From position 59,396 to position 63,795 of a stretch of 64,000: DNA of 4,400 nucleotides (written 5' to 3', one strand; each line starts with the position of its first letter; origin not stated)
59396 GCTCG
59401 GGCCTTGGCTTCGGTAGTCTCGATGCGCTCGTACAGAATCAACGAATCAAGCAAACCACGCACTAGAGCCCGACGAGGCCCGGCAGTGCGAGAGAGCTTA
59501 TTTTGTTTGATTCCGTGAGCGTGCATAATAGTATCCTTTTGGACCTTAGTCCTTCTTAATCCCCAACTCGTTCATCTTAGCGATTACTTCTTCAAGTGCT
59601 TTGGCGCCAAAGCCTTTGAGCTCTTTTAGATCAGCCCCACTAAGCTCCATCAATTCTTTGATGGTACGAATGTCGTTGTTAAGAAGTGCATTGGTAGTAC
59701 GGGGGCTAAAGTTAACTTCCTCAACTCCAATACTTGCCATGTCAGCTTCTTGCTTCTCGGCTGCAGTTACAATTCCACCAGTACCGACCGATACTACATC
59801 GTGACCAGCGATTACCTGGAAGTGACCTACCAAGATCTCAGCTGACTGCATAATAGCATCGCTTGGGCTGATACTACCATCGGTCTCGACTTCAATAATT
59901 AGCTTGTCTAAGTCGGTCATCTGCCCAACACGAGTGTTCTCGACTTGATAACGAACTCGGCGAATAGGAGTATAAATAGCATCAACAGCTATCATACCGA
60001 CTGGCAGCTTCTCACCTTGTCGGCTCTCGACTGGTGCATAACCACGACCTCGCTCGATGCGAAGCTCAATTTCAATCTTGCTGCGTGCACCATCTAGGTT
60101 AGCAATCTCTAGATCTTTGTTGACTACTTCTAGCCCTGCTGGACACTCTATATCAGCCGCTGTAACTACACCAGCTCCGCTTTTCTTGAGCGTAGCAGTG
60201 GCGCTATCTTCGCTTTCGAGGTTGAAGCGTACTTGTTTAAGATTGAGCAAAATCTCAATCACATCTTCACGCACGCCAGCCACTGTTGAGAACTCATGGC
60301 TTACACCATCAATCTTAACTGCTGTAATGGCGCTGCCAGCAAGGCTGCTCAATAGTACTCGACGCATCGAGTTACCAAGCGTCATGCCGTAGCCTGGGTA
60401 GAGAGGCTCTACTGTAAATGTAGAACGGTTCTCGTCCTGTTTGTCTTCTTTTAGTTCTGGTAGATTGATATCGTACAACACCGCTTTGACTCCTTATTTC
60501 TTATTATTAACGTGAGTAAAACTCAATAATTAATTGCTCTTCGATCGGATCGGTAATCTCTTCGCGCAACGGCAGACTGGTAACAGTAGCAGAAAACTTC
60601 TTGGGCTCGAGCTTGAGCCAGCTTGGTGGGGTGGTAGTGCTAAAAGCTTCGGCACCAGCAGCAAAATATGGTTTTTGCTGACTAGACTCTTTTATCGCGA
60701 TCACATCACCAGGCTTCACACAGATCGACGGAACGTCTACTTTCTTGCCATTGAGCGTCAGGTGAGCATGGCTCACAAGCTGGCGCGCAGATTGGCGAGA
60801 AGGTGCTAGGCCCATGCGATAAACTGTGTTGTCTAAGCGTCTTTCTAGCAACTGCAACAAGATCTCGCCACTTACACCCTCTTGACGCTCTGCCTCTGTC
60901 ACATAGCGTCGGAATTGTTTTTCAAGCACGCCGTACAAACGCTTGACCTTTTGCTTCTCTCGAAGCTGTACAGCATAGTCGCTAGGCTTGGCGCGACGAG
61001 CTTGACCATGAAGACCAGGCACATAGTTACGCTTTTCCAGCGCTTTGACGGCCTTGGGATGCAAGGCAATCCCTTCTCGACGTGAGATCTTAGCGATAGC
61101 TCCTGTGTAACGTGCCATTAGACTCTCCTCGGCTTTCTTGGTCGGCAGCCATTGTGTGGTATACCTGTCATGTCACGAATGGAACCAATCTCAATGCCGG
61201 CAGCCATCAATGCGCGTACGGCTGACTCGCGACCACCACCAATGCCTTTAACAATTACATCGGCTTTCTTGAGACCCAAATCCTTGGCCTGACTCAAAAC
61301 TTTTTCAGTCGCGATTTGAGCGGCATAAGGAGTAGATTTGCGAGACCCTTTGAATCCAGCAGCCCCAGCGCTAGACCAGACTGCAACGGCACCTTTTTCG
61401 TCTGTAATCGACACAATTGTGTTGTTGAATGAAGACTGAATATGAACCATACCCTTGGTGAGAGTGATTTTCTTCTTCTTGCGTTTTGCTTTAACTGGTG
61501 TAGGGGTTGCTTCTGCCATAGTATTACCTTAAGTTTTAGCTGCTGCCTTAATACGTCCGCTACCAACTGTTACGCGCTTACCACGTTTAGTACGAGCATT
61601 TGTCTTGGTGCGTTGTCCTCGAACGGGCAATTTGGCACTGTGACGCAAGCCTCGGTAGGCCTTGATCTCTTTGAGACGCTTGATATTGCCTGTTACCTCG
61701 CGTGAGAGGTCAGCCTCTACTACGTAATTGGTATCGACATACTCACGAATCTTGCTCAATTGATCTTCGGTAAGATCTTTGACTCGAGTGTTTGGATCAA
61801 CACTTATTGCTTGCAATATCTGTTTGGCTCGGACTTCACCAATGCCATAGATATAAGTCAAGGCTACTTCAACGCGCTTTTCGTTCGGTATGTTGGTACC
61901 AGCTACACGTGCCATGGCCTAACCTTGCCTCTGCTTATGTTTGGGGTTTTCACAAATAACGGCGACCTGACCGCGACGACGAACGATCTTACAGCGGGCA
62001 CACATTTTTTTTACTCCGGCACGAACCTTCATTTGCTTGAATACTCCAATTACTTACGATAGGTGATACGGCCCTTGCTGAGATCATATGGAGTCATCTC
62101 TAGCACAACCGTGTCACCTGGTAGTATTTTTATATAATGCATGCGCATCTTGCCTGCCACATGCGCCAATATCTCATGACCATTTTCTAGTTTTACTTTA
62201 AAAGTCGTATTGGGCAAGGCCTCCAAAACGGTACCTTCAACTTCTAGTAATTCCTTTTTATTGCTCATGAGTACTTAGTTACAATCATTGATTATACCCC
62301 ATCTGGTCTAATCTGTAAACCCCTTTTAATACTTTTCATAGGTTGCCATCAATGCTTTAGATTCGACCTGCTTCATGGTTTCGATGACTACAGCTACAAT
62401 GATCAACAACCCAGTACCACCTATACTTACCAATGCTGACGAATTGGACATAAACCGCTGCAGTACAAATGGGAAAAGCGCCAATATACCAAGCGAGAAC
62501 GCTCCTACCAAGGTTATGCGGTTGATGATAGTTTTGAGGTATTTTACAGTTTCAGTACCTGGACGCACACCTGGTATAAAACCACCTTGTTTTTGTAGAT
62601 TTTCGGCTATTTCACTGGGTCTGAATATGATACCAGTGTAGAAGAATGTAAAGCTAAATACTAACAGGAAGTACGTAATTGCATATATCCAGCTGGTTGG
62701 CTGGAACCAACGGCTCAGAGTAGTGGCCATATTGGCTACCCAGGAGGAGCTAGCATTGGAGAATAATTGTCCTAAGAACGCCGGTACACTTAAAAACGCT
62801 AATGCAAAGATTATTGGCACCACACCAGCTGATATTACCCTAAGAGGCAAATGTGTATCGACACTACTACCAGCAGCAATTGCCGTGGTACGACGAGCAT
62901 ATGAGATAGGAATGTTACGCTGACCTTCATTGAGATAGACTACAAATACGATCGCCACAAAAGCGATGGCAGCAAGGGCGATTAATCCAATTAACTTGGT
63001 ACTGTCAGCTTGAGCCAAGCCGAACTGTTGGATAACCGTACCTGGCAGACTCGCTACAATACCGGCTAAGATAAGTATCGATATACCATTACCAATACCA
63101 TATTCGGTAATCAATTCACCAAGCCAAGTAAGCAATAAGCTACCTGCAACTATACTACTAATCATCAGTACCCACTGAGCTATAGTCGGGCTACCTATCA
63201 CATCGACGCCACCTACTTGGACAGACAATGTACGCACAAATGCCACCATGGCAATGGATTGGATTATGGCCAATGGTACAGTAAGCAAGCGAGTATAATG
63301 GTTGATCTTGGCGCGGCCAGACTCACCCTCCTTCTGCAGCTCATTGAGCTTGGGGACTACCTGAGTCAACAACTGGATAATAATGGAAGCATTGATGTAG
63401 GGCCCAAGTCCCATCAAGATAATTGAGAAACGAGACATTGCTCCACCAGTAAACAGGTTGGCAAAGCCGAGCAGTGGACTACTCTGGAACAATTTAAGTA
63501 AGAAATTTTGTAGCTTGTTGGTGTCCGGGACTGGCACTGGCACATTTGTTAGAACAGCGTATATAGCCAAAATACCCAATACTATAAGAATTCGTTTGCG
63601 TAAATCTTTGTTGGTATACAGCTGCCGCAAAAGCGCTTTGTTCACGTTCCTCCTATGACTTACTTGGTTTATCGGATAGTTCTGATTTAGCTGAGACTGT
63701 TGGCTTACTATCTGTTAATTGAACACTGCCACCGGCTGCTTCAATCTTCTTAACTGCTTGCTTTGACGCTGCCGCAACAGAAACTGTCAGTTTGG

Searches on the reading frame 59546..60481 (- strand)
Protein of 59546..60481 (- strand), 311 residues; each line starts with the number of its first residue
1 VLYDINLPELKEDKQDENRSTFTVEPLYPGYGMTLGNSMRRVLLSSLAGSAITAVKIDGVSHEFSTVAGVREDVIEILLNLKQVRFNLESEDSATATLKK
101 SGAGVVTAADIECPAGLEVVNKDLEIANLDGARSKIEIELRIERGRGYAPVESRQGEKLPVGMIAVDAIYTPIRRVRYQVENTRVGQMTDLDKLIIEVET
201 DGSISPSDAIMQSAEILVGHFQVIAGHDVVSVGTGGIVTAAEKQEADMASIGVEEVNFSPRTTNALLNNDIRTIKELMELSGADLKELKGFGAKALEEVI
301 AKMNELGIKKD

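Call 66: search_protein_families(library=pfam, proteins=[window:59546-60481:-], max_evalue=0.00001)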
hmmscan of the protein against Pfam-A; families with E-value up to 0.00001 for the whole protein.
window:59546-60481:- (311 aa): 3 families
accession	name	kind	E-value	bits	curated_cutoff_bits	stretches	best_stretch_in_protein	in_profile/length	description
PF01000.31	RNA_pol_A_bac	-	1.2e-32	113.1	33.9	1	55-171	1-119/119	RNA polymerase Rpb3/RpoA insert domain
PF01193.29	RNA_pol_L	-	3.7e-22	78.3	24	1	25-221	1-74/74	RNA polymerase Rpb3/Rpb11 dimerisation domain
PF03118.21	RNA_pol_A_CTD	-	2.5e-15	56.4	23.8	1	242-305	4-67/67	Bacterial RNA polymerase, alpha chain C terminal domain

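Call 78: find_homologous_proteins(query=window:59546-60481:-, max_evalue=1e-30)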
Query window:59546-60481:- (311 aa): 7986 proteins with E <= 1e-30 among 8000 candidates; the best 120 are listed.
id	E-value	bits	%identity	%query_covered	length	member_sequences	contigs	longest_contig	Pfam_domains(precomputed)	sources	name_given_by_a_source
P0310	1.8e-192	656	100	100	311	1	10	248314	PF01000.32,PF14520.13,PF03118.22,PF01193.30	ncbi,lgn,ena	-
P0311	6.8e-192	654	100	100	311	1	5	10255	PF01000.32,PF14520.13,PF03118.22,PF01193.30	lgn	-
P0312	5.4e-191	651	99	100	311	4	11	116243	PF01000.32,PF14520.13,PF03118.22,PF01193.30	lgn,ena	-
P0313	1.9e-190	649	99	100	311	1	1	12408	PF01000.32,PF14520.13,PF03118.22,PF01193.30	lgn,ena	-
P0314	2.1e-190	649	99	100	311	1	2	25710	PF01000.32,PF14520.13,PF03118.22,PF01193.30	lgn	-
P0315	6.1e-164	562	97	90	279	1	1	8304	PF01000.32,PF14520.13,PF03118.22,PF01193.30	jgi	jgi:DNA-directed RNA polymerase subunit alpha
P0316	2.2e-150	518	78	99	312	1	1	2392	PF01000.32,PF14520.13,PF03118.22,PF01193.30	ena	-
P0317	1.0e-148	512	77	99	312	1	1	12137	PF01000.32,PF14520.13,PF03118.22,PF01193.30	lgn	-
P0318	6.8e-148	510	77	100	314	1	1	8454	PF01000.32,PF03118.22,PF01193.30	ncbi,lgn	-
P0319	7.2e-148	509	77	99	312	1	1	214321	PF01000.32,PF14520.13,PF03118.22,PF01193.30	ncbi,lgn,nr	ncbi:DNA-directed RNA polymerase subunit alpha [Candidatus Saccharibacteria bacterium]|nr:DNA-direct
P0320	1.6e-147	508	74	99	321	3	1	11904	PF01000.32,PF03118.22,PF01193.30,PF26169.1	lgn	-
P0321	2.4e-147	508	75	98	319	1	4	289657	PF01000.32,PF14520.13,PF03118.22,PF01193.30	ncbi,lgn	-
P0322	1.8e-146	505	76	100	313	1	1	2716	PF01000.32,PF14520.13,PF03118.22,PF01193.30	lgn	-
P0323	2.1e-146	505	76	100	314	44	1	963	PF01000.32,PF14520.13,PF03118.22,PF01193.30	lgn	-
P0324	4.2e-146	504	76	100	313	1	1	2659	PF01000.32,PF14520.13,PF03118.22,PF01193.30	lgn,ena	-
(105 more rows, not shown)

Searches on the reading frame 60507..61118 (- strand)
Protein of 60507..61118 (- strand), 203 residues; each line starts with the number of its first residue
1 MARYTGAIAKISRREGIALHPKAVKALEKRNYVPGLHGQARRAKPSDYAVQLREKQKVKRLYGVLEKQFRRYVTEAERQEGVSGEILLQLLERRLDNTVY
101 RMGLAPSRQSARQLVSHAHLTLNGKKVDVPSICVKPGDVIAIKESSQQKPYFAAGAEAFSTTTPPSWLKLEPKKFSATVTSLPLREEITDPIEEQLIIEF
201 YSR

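Call 66: search_protein_families(library=pfam, proteins=[window:60507-61118:-], max_evalue=0.00001)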
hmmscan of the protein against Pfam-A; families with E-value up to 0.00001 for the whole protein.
window:60507-61118:- (203 aa): 2 families
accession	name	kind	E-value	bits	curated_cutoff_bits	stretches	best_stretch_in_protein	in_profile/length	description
PF00163.24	Ribosomal_S4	-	1.5e-27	96.5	23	1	3-92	1-95/95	Ribosomal protein S4/S9 N-terminal domain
PF01479.30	S4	-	4.1e-15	55.7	22.8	1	93-140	1-48/48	S4 domain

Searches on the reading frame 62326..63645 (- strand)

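Call 66: search_protein_families(library=pfam, proteins=[window:62326-63645:-], max_evalue=0.00001)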
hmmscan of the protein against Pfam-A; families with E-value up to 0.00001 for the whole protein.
window:62326-63645:- (439 aa): 1 family
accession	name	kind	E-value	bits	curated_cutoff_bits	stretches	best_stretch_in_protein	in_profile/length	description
PF00344.25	SecY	-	1.2e-99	333.9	32.2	1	74-424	1-306/306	SecY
